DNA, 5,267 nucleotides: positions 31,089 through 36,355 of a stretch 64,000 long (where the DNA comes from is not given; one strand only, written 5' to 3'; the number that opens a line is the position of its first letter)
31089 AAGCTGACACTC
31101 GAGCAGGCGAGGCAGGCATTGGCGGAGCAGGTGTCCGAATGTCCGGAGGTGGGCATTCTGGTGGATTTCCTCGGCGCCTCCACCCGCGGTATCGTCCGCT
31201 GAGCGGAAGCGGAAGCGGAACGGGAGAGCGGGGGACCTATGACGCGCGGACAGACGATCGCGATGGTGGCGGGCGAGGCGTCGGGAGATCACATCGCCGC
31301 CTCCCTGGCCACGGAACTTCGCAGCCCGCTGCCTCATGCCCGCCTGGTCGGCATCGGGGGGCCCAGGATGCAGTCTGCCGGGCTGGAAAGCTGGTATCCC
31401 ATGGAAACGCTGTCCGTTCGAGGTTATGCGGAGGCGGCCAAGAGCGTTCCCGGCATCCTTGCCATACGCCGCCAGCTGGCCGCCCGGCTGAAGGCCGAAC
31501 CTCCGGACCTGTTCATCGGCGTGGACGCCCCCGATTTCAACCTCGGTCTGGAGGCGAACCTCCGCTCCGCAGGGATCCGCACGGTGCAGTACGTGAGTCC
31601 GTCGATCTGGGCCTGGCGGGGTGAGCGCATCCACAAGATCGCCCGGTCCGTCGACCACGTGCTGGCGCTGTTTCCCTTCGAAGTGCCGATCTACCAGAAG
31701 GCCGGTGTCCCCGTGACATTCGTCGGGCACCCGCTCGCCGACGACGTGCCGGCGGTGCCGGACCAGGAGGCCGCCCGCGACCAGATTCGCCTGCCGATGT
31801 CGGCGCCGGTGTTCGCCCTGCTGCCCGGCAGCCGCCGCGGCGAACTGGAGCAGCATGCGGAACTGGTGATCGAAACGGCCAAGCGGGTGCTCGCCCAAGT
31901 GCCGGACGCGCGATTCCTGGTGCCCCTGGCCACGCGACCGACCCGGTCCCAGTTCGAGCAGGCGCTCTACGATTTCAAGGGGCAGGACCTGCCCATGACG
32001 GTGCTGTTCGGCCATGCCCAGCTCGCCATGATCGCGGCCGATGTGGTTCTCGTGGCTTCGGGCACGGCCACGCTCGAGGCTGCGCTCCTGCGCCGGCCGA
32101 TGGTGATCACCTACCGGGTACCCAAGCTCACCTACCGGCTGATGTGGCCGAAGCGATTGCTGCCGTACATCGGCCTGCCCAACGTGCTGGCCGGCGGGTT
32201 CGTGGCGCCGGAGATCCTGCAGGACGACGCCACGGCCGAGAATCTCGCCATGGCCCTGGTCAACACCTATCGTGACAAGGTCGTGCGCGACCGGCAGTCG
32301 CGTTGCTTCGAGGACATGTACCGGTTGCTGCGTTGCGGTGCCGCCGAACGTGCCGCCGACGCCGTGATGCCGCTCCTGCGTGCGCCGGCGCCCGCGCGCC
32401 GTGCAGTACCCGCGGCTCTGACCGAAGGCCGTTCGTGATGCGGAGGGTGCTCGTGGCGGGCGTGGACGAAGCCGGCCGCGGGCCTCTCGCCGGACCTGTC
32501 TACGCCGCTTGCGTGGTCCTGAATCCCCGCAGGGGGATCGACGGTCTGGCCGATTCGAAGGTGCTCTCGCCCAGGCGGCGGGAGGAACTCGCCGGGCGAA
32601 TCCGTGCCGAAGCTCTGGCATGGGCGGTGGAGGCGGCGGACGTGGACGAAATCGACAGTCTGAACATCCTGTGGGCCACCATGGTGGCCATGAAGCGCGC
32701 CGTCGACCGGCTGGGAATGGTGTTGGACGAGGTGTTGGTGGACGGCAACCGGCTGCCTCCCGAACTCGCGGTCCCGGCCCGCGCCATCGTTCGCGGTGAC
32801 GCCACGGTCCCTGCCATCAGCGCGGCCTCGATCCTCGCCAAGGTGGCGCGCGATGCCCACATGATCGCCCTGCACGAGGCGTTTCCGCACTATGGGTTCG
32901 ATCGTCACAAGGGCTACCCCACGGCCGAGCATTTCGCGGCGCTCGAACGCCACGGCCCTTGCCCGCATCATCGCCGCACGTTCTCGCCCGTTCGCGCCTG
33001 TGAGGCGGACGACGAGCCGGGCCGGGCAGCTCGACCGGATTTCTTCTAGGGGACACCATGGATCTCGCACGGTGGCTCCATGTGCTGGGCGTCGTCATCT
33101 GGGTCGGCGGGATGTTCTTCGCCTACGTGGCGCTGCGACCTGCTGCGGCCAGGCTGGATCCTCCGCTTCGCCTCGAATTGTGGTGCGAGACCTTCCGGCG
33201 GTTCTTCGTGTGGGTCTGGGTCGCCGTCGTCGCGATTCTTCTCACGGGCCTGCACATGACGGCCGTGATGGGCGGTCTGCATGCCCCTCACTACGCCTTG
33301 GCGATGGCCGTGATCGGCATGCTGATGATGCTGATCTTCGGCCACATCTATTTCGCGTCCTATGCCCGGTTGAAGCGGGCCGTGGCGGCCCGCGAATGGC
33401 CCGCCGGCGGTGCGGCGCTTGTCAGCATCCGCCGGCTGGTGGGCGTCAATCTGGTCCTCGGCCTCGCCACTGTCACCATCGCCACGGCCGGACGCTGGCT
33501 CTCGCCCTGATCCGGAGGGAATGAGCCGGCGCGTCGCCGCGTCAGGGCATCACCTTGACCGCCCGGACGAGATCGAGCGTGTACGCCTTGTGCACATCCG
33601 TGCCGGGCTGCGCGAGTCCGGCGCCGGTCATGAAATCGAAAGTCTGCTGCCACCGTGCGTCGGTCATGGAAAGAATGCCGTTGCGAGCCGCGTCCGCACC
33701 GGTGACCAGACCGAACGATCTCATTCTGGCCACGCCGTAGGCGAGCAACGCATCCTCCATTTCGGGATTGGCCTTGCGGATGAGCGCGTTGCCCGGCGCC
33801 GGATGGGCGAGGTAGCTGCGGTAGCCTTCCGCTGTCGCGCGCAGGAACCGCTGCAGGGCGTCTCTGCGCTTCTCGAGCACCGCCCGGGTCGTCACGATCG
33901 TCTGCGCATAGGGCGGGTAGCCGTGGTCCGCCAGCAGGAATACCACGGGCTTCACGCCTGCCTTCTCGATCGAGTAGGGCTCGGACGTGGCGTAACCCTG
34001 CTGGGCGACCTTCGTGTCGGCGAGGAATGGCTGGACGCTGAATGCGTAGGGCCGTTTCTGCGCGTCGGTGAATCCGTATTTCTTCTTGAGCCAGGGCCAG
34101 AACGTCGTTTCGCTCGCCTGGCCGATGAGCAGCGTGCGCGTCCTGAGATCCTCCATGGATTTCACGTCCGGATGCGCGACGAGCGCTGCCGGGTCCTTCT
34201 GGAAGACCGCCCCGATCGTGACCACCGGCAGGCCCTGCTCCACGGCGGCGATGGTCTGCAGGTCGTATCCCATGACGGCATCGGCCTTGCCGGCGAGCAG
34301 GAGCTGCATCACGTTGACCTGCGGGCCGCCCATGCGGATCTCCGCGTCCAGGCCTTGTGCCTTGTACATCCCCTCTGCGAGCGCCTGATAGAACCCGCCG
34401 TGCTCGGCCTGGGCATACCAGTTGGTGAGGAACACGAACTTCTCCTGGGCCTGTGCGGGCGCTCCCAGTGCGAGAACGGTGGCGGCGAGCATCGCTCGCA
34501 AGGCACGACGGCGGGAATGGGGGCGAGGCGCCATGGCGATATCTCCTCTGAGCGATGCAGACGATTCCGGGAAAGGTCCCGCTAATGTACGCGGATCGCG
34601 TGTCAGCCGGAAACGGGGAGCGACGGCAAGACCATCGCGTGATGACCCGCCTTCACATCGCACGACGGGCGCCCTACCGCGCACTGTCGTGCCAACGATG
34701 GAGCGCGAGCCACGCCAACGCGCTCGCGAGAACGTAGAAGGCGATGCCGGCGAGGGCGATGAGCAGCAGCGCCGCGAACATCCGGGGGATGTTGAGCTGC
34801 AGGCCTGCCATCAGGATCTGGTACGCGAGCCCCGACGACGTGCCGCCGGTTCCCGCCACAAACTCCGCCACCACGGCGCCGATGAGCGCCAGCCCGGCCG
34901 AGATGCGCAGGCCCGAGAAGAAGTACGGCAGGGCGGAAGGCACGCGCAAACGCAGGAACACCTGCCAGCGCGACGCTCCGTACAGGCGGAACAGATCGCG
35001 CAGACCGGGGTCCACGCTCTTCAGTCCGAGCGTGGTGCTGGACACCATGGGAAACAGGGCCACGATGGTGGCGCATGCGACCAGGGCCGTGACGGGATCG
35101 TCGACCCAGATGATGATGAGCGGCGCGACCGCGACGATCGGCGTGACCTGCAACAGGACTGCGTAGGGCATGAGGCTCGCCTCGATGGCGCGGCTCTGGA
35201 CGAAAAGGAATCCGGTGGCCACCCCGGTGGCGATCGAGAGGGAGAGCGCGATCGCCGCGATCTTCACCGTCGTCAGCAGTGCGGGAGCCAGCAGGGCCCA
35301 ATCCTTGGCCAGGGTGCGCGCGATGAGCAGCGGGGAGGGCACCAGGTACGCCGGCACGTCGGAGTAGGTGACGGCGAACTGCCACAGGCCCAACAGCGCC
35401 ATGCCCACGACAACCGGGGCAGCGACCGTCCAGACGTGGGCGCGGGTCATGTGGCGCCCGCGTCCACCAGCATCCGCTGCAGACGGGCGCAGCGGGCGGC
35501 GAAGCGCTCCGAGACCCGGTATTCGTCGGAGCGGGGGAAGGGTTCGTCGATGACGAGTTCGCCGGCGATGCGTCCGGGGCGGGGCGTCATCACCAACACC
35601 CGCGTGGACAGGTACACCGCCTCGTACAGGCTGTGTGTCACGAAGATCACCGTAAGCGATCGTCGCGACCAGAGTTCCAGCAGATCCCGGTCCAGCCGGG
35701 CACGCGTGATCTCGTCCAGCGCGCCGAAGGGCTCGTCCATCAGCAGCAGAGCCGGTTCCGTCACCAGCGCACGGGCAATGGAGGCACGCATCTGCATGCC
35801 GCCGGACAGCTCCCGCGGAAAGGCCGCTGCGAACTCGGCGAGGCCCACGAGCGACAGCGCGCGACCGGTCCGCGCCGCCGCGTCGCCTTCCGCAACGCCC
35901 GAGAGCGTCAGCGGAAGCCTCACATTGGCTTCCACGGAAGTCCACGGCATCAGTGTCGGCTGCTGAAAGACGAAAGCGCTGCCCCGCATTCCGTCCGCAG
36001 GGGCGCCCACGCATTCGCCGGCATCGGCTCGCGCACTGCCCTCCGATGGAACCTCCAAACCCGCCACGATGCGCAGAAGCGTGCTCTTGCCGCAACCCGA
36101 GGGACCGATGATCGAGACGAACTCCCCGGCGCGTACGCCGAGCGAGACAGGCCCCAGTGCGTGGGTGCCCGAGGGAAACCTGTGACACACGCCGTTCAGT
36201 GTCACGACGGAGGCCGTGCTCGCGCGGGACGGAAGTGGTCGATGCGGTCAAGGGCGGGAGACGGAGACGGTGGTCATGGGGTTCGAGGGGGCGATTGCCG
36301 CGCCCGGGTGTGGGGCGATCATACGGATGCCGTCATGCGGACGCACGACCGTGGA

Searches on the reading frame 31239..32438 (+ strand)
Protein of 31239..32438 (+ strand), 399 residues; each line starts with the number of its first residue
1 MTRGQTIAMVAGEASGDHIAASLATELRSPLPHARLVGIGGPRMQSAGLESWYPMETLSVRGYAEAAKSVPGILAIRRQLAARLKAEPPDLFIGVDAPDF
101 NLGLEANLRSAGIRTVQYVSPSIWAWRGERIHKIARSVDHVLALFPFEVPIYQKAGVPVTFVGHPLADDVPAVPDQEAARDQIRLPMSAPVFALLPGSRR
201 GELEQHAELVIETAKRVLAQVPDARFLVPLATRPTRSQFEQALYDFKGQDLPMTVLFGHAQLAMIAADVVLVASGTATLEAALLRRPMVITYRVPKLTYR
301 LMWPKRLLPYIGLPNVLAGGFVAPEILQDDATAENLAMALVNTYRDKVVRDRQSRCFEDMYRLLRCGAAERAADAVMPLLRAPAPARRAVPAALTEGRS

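Call 51: search_protein_families(library=pfam, proteins=[window:31239-32438:+])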
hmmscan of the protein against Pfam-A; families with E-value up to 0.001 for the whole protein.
window:31239-32438:+ (399 aa): 1 family
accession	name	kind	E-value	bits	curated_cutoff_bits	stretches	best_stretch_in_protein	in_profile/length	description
PF02684.21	LpxB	-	3.3e-99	332.7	22.6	1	7-374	1-372/374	Lipid-A-disaccharide synthetase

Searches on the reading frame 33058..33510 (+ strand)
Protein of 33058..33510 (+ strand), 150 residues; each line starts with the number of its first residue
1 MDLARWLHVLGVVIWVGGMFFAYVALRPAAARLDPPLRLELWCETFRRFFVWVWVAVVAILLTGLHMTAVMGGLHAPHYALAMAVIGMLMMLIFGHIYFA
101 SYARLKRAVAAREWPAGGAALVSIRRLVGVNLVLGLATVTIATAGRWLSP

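Call 51: search_protein_families(library=pfam, proteins=[window:33058-33510:+])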
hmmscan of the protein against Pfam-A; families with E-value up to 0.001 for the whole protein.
window:33058-33510:+ (150 aa): 1 family
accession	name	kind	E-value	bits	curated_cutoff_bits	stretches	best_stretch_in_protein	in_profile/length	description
PF05425.18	CopD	-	4.4e-13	50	32.1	1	45-143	3-103/105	Copper resistance protein D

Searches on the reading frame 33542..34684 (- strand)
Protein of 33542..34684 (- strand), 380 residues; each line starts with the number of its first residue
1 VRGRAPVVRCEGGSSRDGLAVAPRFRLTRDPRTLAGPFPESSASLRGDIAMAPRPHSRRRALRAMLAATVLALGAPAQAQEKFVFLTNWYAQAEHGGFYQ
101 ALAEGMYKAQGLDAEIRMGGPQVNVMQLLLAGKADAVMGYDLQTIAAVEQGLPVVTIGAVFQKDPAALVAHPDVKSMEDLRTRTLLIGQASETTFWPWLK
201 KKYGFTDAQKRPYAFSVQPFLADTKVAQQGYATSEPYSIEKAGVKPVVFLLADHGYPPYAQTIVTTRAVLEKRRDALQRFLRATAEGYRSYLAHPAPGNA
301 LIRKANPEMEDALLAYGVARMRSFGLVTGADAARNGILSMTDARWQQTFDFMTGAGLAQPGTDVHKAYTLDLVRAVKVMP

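Call 51: search_protein_families(library=pfam, proteins=[window:33542-34684:-])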
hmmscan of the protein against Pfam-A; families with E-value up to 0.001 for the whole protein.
window:33542-34684:- (380 aa): 1 family
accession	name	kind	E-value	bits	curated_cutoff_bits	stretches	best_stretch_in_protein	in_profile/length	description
PF09084.16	NMT1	-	1.3e-31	110.6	20.5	1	93-296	2-214/216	NMT1/THI5 like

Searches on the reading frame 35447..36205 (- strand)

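Call 51: search_protein_families(library=pfam, proteins=[window:35447-36205:-])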
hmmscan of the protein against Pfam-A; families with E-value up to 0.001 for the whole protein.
window:35447-36205:- (252 aa): 2 families
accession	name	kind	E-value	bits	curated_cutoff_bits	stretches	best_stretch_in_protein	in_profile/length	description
PF00005.33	ABC_tran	-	3.8e-29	102.5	25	1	18-160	2-136/137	ABC transporter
PF13304.12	AAA_21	-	2.4e-05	25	27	0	30-50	2-22/304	AAA domain, putative AbiEii toxin, Type IV TA system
